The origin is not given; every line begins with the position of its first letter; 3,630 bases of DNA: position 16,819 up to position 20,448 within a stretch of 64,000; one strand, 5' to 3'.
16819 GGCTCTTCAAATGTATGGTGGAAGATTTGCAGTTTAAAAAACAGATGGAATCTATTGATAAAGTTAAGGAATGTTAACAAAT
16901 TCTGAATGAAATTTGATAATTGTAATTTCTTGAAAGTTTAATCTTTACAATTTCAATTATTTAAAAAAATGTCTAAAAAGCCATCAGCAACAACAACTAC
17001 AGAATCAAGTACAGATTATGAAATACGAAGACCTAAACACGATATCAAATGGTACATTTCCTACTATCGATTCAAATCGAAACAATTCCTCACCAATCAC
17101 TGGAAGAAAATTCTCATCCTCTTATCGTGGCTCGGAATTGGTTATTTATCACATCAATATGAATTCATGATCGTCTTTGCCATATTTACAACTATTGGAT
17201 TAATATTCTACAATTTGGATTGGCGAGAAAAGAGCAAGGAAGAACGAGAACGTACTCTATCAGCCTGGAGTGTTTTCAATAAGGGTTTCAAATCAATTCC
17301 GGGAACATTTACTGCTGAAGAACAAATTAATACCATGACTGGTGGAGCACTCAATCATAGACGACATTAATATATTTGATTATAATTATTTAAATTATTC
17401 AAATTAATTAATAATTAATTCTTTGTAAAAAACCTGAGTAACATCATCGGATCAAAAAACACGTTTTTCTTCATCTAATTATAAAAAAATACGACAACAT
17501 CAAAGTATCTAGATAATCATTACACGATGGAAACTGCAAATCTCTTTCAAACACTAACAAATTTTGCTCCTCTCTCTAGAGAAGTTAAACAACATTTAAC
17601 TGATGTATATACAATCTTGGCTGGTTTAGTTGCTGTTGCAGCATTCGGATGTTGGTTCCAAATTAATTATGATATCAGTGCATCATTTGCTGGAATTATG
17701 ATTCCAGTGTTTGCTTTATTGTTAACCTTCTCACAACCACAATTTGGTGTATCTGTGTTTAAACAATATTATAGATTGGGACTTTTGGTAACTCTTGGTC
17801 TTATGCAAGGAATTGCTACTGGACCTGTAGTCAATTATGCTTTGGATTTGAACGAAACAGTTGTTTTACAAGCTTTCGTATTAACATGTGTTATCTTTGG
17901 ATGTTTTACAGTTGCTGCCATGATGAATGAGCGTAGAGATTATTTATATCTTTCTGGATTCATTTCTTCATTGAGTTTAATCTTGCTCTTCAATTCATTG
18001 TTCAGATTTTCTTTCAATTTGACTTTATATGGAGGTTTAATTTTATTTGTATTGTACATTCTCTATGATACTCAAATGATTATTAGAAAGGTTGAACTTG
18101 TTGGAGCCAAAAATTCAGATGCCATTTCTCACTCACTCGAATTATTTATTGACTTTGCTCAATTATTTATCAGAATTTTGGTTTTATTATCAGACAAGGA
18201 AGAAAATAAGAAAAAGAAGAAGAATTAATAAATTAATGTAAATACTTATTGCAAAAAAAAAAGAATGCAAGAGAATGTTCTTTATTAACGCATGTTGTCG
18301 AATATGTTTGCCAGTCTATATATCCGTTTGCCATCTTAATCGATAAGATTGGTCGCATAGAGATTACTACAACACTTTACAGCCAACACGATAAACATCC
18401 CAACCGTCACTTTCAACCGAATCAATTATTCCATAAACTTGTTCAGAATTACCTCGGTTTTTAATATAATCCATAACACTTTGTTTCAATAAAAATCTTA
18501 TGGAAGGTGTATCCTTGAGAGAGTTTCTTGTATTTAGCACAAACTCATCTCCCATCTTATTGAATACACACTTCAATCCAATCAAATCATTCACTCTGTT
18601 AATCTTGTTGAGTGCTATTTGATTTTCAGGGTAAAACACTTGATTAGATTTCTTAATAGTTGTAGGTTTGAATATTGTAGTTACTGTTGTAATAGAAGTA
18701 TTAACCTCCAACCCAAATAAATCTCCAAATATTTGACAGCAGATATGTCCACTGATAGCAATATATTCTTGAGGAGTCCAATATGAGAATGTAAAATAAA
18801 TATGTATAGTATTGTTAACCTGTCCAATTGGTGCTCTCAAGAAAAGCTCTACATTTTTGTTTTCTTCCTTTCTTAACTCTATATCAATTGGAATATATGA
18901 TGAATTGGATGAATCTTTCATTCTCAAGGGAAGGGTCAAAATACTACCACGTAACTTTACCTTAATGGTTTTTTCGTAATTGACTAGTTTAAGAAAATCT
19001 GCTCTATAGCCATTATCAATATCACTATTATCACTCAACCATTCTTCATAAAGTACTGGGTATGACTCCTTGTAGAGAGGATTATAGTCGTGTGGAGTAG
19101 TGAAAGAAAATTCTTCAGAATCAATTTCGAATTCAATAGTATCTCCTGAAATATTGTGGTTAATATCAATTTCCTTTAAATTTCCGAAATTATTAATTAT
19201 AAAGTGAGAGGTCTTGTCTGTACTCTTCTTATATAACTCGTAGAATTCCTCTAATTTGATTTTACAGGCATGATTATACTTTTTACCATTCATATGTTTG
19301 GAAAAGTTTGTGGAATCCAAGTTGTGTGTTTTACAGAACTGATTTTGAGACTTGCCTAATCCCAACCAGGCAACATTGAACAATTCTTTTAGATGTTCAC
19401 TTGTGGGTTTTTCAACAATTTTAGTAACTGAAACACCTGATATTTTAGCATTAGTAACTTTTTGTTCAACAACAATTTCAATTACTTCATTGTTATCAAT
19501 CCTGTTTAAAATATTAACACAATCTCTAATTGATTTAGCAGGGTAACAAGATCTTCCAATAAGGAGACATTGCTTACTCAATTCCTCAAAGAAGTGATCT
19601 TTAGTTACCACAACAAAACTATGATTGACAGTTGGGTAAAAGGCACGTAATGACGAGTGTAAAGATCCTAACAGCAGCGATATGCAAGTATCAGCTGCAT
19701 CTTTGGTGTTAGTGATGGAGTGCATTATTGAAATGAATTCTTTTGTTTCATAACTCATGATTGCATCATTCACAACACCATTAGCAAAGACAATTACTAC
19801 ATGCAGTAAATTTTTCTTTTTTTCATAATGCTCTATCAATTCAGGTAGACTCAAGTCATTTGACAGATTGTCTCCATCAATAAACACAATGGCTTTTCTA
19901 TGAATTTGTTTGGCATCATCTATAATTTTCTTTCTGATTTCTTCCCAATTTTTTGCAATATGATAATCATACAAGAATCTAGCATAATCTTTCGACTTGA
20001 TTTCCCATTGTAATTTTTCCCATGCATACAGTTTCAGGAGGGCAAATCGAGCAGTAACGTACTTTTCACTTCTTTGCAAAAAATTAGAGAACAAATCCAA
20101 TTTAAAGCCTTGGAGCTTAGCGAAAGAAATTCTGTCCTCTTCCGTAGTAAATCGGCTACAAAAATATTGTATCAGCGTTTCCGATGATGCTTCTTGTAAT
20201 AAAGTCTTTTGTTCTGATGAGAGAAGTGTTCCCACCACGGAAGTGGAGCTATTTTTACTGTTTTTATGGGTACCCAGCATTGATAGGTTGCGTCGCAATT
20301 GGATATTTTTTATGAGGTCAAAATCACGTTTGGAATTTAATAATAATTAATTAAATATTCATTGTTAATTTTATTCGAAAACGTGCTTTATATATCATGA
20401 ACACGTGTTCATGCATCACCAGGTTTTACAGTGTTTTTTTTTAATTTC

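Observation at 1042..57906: Flagellar and microtubule toolkit: SPEF1-like CH-domain protein, vasohibin-like tubulin detyrosinase and kinesin-14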

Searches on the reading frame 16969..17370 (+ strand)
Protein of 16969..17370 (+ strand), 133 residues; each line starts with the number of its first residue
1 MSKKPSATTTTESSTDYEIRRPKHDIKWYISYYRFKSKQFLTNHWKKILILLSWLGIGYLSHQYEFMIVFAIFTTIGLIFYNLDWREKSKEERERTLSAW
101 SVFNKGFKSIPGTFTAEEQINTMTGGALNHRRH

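Call 72: search_protein_families(library=pfam, proteins=[window:16969-17370:+], max_evalue=0.01)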
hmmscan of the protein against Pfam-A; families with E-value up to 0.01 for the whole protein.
window:16969-17370:+ (133 aa): 1 family
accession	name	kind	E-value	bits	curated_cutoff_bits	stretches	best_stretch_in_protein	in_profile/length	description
PF10260.14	SAYSvFN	-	4.4e-22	78.1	25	1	51-123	2-70/70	Uncharacterized conserved domain (SAYSvFN)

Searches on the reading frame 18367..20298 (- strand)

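Call 18: search_protein_families(library=pfam, proteins=[window:18367-20298:-], max_evalue=0.001)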
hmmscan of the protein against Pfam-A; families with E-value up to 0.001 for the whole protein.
window:18367-20298:- (643 aa): 0 families

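Call 64: search_protein_families(library=pfam, proteins=[window:18367-20298:-], max_evalue=1)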
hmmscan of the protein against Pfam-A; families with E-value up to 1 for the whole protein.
window:18367-20298:- (643 aa): 3 families
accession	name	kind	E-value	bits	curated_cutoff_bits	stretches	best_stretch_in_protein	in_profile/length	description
PF13353.11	Fer4_12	-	0.039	14.7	22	1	119-193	38-110/137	4Fe-4S single cluster domain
PF25426.1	AAA_lid_BCS1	-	0.057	13.8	27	1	38-65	16-43/60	Mitochondrial chaperone BCS1-like, ATPase lid domain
PF20780.2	TssR_M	-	0.18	11.9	25.7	1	342-385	35-77/86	TssR second domain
